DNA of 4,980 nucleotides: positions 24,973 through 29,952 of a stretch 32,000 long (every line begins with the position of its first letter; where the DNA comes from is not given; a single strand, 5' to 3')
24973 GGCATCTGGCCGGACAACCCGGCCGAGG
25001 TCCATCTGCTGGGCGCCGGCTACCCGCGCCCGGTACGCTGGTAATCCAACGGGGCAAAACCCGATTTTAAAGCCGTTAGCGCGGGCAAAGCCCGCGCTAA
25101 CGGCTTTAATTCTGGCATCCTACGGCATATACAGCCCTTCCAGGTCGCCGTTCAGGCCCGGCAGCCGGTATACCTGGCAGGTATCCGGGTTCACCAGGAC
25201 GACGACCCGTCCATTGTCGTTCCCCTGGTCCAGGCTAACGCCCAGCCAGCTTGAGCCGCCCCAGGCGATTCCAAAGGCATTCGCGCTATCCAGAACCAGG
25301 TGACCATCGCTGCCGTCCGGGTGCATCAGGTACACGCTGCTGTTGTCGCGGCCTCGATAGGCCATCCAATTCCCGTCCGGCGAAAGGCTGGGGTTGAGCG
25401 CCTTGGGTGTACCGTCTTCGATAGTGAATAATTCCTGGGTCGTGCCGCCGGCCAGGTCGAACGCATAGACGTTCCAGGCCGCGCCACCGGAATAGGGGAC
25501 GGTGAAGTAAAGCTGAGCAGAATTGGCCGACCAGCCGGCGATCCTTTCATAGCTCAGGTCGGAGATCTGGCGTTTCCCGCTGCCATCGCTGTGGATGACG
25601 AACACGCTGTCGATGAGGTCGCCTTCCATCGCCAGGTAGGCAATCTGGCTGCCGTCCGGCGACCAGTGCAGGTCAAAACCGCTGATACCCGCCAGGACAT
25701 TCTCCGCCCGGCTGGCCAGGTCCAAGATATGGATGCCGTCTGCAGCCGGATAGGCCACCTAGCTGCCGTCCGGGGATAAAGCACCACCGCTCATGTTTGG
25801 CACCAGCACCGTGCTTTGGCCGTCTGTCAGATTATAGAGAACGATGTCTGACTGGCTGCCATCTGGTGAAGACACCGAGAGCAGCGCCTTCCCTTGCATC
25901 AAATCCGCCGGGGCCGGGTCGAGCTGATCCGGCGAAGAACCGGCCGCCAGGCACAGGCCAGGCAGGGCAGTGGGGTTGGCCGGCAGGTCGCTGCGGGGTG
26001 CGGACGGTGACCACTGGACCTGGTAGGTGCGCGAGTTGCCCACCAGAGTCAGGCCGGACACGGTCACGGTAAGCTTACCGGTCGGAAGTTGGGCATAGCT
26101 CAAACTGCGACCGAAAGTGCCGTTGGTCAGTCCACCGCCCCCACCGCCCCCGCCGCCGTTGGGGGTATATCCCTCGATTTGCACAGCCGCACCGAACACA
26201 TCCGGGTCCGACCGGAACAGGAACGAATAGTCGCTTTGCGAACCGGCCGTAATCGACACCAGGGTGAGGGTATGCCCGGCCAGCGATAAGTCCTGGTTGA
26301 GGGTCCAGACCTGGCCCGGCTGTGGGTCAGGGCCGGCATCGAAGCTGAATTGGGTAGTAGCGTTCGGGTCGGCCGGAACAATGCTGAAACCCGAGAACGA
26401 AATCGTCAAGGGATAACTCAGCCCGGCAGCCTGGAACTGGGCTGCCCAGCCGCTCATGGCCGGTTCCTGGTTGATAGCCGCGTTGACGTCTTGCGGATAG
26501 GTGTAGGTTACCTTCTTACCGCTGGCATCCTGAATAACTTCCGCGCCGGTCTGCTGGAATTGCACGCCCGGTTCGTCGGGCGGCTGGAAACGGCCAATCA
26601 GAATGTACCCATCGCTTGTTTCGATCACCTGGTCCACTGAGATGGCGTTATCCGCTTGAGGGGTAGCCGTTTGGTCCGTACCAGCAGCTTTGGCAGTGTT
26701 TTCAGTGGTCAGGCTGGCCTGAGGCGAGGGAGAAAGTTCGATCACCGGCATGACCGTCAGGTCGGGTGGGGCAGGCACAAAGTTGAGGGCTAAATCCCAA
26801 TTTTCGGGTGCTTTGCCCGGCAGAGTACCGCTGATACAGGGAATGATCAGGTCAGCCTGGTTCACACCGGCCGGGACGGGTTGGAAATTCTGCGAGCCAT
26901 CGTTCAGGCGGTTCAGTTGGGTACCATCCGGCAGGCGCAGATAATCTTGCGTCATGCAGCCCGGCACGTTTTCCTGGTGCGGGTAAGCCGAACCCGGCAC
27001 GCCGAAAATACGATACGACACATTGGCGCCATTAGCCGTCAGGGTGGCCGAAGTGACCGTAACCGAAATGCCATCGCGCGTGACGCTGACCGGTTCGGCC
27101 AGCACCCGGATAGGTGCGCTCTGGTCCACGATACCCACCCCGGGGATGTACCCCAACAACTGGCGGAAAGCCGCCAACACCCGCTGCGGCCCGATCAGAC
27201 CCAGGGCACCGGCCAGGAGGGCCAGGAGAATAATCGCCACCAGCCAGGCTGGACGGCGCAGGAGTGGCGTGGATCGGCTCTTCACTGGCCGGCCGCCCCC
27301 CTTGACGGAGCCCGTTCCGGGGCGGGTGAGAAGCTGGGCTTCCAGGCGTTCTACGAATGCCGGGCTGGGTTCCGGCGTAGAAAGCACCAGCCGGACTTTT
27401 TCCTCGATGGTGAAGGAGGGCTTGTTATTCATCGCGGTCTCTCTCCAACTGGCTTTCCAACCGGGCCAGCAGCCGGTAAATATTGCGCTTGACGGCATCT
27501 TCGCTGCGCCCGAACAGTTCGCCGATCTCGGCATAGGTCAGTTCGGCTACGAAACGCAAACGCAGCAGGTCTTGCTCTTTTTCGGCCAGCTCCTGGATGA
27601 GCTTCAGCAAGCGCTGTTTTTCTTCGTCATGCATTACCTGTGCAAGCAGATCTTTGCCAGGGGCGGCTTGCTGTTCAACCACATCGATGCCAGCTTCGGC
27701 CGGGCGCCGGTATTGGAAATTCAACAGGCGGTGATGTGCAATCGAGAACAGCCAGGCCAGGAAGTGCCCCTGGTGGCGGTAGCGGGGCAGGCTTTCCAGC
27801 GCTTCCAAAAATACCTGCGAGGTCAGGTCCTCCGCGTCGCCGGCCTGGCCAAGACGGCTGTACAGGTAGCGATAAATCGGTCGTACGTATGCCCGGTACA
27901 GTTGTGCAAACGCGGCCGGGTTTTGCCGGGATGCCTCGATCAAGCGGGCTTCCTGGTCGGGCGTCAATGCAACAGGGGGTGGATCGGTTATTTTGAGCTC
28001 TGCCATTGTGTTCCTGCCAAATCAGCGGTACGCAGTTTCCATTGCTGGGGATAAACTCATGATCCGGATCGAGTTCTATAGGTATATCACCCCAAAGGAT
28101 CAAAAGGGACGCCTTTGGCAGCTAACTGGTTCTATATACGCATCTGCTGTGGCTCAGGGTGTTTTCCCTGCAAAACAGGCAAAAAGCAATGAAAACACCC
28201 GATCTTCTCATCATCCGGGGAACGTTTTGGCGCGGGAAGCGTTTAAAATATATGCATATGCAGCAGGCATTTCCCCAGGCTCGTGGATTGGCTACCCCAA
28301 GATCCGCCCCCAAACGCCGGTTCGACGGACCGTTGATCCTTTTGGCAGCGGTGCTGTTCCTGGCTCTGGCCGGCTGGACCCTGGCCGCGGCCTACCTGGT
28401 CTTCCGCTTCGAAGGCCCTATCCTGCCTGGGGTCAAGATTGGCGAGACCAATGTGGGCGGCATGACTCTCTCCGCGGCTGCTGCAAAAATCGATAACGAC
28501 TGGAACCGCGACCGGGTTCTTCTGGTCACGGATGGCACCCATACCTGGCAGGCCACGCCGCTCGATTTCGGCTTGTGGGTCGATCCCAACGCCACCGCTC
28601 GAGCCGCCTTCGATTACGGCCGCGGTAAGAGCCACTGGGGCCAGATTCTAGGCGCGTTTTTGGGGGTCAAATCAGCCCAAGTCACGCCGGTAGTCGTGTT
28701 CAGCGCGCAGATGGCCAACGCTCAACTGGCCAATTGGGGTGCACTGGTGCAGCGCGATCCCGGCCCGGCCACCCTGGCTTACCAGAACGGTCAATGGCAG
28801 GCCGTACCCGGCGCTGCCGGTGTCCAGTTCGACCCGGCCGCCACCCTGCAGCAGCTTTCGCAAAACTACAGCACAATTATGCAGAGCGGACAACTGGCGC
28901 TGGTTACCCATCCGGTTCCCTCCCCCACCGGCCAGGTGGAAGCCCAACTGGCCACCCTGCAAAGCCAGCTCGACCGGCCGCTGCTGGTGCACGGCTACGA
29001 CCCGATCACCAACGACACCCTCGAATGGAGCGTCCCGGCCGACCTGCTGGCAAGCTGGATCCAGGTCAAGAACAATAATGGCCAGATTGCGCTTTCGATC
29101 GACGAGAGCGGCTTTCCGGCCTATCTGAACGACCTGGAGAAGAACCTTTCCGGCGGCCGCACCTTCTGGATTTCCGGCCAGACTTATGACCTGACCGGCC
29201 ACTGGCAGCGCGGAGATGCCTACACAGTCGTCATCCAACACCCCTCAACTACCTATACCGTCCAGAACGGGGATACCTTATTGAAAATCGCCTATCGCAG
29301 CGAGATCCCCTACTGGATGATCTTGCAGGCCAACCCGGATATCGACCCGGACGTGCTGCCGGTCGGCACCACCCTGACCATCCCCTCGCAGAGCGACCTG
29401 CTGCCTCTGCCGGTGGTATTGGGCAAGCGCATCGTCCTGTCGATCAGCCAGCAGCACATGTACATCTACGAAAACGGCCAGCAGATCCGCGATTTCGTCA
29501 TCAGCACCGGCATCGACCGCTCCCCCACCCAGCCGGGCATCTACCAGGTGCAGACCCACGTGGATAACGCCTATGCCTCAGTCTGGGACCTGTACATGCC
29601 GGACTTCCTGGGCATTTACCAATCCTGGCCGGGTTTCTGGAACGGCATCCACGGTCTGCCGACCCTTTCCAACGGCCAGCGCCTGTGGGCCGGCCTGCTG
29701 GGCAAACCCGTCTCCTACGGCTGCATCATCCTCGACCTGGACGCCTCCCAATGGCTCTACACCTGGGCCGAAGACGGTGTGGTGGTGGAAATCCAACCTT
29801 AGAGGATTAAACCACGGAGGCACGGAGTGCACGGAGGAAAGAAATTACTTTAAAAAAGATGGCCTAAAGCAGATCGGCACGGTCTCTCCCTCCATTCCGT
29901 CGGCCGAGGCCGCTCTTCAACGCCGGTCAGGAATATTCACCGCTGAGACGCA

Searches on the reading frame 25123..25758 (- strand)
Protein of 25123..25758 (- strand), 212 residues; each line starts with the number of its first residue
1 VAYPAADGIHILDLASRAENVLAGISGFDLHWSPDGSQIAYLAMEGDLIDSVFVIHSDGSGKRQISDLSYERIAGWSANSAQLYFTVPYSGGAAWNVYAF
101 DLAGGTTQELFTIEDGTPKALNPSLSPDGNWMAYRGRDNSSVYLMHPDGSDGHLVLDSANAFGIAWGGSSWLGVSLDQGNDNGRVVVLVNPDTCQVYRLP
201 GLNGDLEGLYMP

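Call 51: search_protein_families(library=ncbifam, proteins=[window:25123-25758:-], max_evalue=0.01)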
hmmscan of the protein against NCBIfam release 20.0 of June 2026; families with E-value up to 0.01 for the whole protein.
window:25123-25758:- (212 aa): 3 families
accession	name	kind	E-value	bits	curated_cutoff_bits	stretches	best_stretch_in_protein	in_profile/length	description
NF033523.0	lasso_peptidase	equivalog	8.6e-10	38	400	2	30-87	93-150/638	Atxe2 family lasso peptide isopeptidase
TIGR02800.1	propeller_TolB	equivalog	1.5e-08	34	343.15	1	11-154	219-361/418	Tol-Pal system beta propeller repeat protein TolB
NF053518.1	DipepPtdsDpp5Prph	equivalog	1.3e-06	27.3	900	1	18-86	239-315/655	dipeptidyl-peptidase Dpp5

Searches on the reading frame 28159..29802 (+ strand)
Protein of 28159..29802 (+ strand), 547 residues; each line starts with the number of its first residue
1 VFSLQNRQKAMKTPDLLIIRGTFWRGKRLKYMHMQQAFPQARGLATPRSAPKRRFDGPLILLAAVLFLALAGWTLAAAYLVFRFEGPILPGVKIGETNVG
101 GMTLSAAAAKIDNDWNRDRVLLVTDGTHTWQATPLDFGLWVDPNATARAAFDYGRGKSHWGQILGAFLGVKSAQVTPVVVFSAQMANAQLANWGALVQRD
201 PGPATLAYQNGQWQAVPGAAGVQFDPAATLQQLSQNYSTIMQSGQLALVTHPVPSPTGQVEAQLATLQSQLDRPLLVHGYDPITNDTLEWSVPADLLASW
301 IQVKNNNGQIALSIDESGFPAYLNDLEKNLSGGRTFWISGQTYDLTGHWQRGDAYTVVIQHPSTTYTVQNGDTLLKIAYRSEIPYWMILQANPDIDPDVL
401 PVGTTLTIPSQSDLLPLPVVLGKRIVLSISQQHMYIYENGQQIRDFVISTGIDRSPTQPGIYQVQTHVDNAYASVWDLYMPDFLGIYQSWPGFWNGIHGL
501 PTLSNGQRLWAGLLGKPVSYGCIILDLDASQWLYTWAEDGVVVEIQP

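Call 19: search_protein_families(library=pfam, proteins=[window:28159-29802:+])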
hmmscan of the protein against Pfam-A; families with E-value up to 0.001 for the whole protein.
window:28159-29802:+ (547 aa): 3 families
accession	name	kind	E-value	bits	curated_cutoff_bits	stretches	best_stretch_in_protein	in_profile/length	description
PF03734.19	YkuD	-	3.3e-15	57.4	23.4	1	423-545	2-146/146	L,D-transpeptidase catalytic domain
PF01476.26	LysM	-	8.5e-10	38.9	20.9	1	366-409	1-43/43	LysM domain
PF12229.13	PG_binding_4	-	2.6e-07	31.3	22.1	1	130-236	1-107/117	Putative peptidoglycan binding domain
